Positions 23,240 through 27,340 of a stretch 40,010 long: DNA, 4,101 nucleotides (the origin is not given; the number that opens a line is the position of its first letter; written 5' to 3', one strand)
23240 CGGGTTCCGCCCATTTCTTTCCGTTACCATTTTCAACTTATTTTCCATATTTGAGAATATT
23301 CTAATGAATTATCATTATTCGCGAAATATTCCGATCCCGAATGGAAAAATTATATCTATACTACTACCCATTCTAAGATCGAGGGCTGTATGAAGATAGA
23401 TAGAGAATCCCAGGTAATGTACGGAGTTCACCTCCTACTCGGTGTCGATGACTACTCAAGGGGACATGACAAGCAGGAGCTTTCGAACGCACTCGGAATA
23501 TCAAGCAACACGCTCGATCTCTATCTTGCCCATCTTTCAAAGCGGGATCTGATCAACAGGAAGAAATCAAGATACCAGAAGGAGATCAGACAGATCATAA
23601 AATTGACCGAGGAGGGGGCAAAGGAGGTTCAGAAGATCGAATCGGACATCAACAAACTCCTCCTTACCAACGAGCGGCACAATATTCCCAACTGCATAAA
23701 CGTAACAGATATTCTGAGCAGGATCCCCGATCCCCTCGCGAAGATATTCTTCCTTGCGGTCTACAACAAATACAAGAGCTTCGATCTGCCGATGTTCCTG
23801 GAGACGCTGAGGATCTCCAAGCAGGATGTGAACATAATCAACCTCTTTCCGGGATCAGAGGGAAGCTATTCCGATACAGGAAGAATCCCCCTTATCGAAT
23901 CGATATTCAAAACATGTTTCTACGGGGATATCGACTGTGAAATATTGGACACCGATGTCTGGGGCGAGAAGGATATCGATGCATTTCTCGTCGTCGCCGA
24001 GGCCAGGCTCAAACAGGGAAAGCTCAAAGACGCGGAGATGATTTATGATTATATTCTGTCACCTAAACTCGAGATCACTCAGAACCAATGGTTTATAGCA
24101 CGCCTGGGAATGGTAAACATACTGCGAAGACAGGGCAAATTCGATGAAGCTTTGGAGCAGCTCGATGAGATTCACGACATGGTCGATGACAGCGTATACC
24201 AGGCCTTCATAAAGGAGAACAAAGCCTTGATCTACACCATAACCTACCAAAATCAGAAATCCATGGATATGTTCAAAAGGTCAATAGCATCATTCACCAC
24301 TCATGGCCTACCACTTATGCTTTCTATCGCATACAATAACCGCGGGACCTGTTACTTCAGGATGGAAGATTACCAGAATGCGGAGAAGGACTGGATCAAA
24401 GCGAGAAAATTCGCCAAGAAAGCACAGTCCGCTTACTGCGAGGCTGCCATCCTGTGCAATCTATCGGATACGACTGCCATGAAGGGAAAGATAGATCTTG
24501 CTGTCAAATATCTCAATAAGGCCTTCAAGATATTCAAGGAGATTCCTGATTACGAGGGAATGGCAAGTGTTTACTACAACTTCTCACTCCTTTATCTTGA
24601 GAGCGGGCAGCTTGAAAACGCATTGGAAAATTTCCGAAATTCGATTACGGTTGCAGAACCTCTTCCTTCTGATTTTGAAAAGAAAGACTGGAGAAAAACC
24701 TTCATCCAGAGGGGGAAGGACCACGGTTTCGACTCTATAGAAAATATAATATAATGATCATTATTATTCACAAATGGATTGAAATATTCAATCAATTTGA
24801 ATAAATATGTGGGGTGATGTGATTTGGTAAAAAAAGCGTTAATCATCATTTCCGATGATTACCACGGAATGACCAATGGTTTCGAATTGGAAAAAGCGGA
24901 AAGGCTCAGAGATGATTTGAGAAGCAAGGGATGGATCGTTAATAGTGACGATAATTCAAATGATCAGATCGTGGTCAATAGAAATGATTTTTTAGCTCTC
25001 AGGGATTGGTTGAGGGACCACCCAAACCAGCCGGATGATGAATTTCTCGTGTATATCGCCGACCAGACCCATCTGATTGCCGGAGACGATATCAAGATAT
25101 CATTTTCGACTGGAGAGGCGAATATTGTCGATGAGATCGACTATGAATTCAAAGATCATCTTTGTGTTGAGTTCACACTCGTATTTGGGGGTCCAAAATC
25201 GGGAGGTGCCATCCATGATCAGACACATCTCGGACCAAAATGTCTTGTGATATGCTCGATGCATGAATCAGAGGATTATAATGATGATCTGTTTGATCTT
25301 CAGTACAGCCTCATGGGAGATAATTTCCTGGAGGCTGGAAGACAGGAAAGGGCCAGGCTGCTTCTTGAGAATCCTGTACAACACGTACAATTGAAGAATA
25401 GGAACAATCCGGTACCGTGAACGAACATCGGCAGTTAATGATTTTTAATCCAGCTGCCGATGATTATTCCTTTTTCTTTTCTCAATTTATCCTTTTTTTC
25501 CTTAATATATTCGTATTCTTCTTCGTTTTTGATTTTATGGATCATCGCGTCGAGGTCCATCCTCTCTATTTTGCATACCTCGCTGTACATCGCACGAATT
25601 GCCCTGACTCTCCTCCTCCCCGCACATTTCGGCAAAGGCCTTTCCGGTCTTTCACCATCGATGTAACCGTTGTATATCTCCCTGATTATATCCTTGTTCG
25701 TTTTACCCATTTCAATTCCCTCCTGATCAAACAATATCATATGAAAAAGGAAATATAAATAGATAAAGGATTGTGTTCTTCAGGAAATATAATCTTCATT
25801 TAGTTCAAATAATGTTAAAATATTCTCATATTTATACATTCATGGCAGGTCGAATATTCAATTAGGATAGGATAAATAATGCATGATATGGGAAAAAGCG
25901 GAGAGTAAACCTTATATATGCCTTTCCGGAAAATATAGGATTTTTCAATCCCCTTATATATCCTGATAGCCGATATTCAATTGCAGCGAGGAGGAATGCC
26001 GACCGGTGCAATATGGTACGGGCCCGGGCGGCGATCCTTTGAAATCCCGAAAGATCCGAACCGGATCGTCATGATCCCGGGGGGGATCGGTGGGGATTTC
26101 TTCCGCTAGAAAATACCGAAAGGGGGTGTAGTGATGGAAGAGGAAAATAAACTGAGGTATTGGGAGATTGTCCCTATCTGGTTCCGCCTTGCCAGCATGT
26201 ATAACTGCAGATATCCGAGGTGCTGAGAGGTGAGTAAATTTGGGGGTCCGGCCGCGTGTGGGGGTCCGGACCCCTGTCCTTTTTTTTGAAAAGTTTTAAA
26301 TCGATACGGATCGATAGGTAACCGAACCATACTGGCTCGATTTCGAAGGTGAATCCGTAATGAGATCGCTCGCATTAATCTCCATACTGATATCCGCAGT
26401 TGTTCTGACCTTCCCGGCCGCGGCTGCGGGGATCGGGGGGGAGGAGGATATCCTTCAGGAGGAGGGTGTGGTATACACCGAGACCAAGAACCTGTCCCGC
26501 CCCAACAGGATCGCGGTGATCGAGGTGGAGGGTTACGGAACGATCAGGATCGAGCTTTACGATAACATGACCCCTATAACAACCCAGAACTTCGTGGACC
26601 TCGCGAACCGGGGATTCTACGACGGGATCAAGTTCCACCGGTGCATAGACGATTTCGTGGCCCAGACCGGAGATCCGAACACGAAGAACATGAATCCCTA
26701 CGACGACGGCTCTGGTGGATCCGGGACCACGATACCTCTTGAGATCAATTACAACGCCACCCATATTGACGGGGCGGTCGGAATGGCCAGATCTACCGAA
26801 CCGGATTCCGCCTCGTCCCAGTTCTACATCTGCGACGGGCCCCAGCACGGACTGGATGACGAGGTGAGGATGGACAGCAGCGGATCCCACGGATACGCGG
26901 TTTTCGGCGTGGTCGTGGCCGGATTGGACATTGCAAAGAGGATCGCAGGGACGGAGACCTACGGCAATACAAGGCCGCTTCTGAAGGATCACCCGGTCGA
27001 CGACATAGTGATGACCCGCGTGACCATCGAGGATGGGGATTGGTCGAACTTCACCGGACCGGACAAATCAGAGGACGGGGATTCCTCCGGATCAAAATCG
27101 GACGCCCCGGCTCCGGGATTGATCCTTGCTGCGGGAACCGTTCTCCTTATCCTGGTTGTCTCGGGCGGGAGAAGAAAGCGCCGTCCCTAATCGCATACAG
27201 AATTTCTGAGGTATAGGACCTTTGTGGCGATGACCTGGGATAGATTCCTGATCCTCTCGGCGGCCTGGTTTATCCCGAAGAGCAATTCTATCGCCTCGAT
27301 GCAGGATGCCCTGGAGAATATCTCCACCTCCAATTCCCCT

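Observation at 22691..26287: Two homologous roughly 330-nt modules (conserved upstream element plus tiny RYPR-ending ORF) in direct orientation flank an AT-rich island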

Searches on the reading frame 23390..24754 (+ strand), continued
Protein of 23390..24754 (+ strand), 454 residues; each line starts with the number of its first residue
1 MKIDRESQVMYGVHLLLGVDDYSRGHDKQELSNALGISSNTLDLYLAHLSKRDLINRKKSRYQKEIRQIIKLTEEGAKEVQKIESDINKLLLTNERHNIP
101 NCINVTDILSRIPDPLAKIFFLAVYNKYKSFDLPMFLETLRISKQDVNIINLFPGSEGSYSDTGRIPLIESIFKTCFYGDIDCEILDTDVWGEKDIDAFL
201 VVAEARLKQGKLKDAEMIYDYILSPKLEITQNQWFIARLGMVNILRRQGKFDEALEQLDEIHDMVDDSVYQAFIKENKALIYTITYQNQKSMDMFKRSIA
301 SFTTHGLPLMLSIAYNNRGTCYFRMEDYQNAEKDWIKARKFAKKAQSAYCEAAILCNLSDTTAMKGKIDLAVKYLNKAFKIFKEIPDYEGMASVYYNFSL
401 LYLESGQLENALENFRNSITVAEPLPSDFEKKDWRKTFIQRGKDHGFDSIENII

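Call 96: find_encoding_contigs(protein=P0007, flank=10000, max_places=3)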
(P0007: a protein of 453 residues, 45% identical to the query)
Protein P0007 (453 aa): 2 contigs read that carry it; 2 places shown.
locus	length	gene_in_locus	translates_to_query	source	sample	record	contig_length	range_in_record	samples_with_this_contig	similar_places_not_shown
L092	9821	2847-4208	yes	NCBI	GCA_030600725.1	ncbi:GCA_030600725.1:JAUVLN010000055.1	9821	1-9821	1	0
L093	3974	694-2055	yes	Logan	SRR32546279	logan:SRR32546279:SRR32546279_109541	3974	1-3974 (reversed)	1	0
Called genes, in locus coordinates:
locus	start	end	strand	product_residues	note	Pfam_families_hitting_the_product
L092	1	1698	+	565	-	?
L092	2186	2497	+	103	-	-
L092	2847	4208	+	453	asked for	PF00515:TPR_1 (faint), PF07719:TPR_2 (faint), PF13181:TPR_8 (faint), PF17874:TPR_MalT (faint), PF25058:ARM_TT21 (faint), PF07721:TPR_4 (faint), PF09976:TPR_21 (faint), PF13424:TPR_12, +6 more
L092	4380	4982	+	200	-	-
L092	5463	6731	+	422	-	PF00082:Peptidase_S8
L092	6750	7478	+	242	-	PF00082:Peptidase_S8 (weak)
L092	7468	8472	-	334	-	PF04014:MazE_antitoxin, PF01895:PhoU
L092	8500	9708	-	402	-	-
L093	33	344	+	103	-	-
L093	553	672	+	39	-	-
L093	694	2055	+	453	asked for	PF00515:TPR_1 (faint), PF07719:TPR_2 (faint), PF13181:TPR_8 (faint), PF17874:TPR_MalT (faint), PF25058:ARM_TT21 (faint), PF07721:TPR_4 (faint), PF09976:TPR_21 (faint), PF13424:TPR_12, +6 more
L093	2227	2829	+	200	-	-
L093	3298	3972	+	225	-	?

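Call 99: find_related_loci(query=A6, collection=viral_contigs, flank=6000)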
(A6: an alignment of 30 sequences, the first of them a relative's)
Query A6 (454 aa) in viral_contigs; peptide patterns used: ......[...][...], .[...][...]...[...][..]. (x = any residue, [..] = any of these).
97 stretches matched a pattern, but none encodes a relative of the query by tblastn (E <= 1e-3).
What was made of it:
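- Closest known: Arbitrium locus of SPbeta-like phages. Different: Nothing here is viral (call 99), and unit C's role is unknown.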

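Call 100: search_dna_similar(query=window:23390-24754:+, collection=plasmids, mode=protein, max_rows=8)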
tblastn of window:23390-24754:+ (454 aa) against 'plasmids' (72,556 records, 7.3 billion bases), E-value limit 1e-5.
Records with a match: 1; places in all: 1; records where one place covers at least 80% of the query: 0.
Best place of each record, by identity: <60% 1.
By first word of the organism name: Calothrix 1.
By predicted mobility (MOB-suite, as given by PLSDB): conjugative 1.
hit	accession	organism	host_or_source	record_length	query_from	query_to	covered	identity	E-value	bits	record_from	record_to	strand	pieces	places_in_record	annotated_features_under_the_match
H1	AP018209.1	Calothrix brevissima NIES-22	-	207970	243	425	40%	22.6%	2e-6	58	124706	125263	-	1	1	TPR repeat-containing protein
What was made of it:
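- The TPR family is absent from viral contigs and plasmids (calls 99, 100).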

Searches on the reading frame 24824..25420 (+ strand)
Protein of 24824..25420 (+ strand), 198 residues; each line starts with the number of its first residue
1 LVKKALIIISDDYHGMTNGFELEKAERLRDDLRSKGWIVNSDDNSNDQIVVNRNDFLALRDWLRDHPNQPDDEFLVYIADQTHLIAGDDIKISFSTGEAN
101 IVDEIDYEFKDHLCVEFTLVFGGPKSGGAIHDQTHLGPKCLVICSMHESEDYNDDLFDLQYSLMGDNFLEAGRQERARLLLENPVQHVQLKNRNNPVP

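Call 12: search_protein_families(library=pfam, proteins=[window:24824-25420:+], max_evalue=0.01)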
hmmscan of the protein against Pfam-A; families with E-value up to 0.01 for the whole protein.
window:24824-25420:+ (198 aa): 0 families

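Call 54: search_solved_structures(query=A5, max_evalue=10)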
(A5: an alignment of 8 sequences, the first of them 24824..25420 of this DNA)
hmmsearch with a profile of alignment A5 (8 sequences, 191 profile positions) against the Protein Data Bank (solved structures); distinct sequences matched with E-value up to 10: 5.
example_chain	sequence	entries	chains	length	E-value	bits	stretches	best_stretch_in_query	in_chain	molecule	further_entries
7r8w_A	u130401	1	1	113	0.41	13.9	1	113-176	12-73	SH2B adapter protein 3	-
1cfr_A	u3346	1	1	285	0.45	13.8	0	24-56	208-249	RESTRICTION ENDONUCLEASE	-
7r8x_A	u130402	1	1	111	0.46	13.7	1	113-176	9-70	SH2B adapter protein 3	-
8cz9_A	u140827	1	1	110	0.59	13.4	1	113-176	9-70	SH2B adapter protein 3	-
5hps_B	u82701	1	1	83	1.4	12.1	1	33-88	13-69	Ubiquitin variant P1.1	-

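Call 55: search_protein_families(library=pfam, alignment_id=A5, max_evalue=1)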
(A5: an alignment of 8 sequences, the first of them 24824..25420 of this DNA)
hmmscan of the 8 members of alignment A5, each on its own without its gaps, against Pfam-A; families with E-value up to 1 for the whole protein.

A. member 1, window:24824-25420:+ (198 aa): 1 family
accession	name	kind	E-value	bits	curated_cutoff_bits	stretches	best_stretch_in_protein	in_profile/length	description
PF13854.13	Kelch_HCF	-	0.23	11.1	113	1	88-162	27-101/345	Host cell factor, Kelch-repeats domain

B. families by the number of members that match (of 8 scanned): 2 families
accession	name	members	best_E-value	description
PF04182.18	B-block_TFIIIC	1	0.11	B-block binding subunit of TFIIIC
PF13854.13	Kelch_HCF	1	0.23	Host cell factor, Kelch-repeats domain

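Call 61: predict_structure(protein=window:24824-25420:+)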
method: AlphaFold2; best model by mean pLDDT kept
length: 198 residues; sequences in the alignment: 1
mean_pLDDT: 36.0   pTM: 0.30
mean pLDDT of the five models: 36.0, 34.1, 33.5, 32.9, 32.8
residues with pLDDT >= 90: 0; 70-90: 0; 50-70: 29; < 50: 169
segments of 3 or more residues with pLDDT < 50: 1-21, 43-56, 66-198
pLDDT, mean of each block of 10 residues (from residue 1): 34 34 56 59 47 48 48 37 25 26 26 27 25 26 27 31 38 43 36 28
secondary structure, 60 per line:
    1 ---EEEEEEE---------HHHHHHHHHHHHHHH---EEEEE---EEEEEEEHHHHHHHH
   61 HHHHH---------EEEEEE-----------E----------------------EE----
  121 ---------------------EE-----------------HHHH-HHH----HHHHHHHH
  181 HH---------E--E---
elements in order: E4-10 H20-34 E38-42 E46-52 H53-65 E75-80 H161-164 H173-182

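Call 84: search_protein_families(library=padloc, proteins=[window:24824-25420:+], max_evalue=0.1)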
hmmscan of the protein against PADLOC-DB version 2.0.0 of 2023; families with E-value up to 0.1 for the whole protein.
window:24824-25420:+ (198 aa): 0 families

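Call 85: search_protein_families(library=ncbifam, proteins=[window:24824-25420:+], max_evalue=0.1)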
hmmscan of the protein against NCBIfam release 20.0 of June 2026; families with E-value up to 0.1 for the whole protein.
window:24824-25420:+ (198 aa): 0 families

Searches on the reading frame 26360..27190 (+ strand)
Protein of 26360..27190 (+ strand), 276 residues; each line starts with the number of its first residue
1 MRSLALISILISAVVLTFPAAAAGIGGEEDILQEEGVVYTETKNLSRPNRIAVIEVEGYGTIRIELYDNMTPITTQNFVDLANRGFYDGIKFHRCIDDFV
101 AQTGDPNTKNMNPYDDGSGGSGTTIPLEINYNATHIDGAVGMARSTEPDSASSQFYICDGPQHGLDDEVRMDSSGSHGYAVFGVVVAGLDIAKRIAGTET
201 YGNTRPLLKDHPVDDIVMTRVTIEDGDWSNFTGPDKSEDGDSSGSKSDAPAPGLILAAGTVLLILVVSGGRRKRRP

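Call 12: search_protein_families(library=pfam, proteins=[window:26360-27190:+], max_evalue=0.01)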
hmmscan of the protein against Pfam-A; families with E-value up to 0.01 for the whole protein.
window:26360-27190:+ (276 aa): 1 family
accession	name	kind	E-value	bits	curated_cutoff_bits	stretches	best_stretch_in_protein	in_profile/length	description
PF00160.26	Pro_isomerase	-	7.2e-40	137.3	21.7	1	53-219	3-155/159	Cyclophilin type peptidyl-prolyl cis-trans isomerase/CLD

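Call 24: find_encoding_contigs(protein=window:26360-27190:+, flank=10000, max_places=6)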
Protein window:26360-27190:+ (276 aa): no gene with exactly this product is on record in the collection.
